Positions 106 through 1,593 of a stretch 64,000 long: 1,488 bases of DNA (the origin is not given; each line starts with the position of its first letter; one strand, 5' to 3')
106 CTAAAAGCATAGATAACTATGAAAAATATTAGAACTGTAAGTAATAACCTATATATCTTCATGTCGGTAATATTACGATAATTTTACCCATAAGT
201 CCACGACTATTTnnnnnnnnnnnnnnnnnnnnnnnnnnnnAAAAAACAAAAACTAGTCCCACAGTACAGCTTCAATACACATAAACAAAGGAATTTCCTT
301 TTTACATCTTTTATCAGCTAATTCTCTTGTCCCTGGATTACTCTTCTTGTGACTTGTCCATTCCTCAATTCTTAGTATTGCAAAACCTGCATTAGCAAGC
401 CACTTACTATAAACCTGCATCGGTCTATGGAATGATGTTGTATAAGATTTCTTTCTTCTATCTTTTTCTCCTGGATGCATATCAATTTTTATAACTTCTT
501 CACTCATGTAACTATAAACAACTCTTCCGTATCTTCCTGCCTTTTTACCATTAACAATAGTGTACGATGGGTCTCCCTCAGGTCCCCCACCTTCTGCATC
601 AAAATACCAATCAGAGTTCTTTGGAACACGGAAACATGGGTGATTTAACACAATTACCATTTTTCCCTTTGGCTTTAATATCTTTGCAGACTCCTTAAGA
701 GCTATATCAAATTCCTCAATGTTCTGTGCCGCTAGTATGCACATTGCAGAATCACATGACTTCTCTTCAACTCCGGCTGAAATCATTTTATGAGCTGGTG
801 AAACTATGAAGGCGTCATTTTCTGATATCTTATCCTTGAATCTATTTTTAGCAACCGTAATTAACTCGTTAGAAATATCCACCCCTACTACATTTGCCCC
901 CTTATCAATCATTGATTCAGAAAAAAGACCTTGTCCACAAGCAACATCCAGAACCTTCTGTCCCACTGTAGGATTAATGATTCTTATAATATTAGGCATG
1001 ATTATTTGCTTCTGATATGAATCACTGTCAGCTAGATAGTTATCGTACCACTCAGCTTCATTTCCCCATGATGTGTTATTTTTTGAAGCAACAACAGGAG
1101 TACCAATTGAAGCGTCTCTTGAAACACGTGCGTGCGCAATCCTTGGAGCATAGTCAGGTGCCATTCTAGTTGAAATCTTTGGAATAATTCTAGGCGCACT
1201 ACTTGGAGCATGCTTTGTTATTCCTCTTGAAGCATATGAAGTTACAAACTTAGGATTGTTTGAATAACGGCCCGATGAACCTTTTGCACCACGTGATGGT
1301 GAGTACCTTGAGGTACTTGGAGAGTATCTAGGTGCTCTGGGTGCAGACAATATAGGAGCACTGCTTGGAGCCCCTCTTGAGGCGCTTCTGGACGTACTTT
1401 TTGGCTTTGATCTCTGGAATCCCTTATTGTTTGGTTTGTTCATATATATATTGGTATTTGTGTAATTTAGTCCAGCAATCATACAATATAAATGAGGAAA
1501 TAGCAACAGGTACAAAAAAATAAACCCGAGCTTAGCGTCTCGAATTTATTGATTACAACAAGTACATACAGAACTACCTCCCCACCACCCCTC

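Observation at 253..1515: SAPR/YSPS-type low-complexity N-terminal extensions on two unrelated enzymes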

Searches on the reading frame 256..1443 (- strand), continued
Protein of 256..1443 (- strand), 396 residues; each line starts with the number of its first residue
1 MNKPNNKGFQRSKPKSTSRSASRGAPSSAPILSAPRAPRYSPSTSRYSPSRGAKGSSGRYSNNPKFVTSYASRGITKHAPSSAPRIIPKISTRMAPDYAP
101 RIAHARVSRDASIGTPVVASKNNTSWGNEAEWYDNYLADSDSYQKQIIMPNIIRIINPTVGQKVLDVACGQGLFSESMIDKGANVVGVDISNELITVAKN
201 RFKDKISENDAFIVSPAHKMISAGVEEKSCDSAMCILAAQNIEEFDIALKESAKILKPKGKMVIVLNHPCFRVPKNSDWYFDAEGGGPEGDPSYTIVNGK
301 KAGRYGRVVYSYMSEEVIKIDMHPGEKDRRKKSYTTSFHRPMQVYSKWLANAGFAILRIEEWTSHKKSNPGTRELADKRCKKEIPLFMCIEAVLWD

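Call 62: find_related_loci(query=P0001, collection=genome_contigs, flank=2000)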
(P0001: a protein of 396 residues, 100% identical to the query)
Query P0001 (396 aa) in genome_contigs; peptide patterns used: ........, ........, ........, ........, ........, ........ (x = any residue, [..] = any of these).
53 stretches matched a pattern; 3 encode a relative of the query (tblastn E <= 1e-3); 3 distinct loci.
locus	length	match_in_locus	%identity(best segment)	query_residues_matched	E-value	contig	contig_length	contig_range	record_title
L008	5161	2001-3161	74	5-396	0e+0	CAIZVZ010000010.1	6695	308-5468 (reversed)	uncultured bacterium isolate Loc080925-6m_bin-1435 genome assembly, contig: bin-1435:10/21, whole genome shotgun sequenc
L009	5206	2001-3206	70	2-396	0e+0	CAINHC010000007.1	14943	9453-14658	uncultured bacterium isolate AM-lipid-01-D7_bin-0575 genome assembly, contig: bin-0575:07/52, whole genome shotgun seque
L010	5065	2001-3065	69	5-394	0e+0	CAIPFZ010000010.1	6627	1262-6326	uncultured bacterium isolate Loclat_bin-19408 genome assembly, contig: bin-19408:10/77, whole genome shotgun sequence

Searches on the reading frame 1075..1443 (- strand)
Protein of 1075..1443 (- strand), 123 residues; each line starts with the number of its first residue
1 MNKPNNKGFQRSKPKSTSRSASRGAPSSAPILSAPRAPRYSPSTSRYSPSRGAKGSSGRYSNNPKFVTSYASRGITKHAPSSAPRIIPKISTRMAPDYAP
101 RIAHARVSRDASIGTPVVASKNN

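Call 40: search_protein_representatives(alignment_id=A1)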
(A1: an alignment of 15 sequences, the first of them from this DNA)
Query: 15 sequences, 110 profile positions. Proteins with E-value up to 0.001 (for the whole library): 3; up to 1e-10: 2; up to 1e-30: 0. The best 3 are listed.
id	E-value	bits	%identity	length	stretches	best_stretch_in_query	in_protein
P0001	1.4e-30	122.2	-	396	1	2-110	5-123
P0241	4.9e-17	78.6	-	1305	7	8-103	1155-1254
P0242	3.4e-06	43.7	-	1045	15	16-69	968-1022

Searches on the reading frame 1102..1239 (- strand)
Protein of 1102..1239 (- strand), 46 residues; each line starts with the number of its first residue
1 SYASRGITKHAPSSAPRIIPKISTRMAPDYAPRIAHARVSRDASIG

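Call 68: find_homologous_proteins(query=window:1102-1239:-, max_evalue=10)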
Query seq(46 aa): no candidate shares three 5-residue words with the query. No homologue found.
